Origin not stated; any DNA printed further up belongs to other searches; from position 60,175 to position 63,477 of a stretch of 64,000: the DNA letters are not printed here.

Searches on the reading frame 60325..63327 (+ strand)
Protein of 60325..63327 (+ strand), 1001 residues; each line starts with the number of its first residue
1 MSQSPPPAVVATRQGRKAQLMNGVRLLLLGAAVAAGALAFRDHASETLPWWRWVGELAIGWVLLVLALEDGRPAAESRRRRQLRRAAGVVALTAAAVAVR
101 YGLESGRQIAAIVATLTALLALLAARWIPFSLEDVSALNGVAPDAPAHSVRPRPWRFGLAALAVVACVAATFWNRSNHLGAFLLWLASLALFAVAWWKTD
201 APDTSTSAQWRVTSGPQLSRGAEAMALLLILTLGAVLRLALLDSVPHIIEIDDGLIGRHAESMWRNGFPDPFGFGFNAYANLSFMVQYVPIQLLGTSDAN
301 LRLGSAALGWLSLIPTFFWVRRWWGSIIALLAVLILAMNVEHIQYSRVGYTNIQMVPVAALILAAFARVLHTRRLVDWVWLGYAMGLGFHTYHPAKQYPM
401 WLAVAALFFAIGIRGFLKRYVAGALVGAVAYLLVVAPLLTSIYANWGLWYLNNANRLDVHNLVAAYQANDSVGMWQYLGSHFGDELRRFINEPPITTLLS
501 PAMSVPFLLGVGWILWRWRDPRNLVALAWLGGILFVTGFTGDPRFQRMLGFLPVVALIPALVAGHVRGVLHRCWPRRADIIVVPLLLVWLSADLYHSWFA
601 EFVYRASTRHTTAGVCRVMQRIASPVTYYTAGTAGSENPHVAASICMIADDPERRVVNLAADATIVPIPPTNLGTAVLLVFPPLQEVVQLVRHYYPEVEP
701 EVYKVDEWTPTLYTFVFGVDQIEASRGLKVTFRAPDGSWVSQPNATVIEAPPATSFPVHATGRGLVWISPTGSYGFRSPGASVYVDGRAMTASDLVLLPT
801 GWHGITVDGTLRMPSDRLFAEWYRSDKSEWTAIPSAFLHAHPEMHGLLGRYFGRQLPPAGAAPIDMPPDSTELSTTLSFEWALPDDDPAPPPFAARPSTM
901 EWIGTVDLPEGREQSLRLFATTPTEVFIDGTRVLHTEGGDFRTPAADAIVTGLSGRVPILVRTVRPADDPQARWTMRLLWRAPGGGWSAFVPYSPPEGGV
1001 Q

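Call 83: search_protein_families(library=pfam, proteins=[window:60325-63327:+], max_evalue=0.00001)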
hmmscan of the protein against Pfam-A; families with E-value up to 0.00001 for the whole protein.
window:60325-63327:+ (1001 aa): 1 family
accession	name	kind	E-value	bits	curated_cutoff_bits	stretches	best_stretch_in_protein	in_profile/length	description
PF13231.12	PMT_2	-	9.4e-11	42.6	26.1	1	291-439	14-158/160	Dolichyl-phosphate-mannose-protein mannosyltransferase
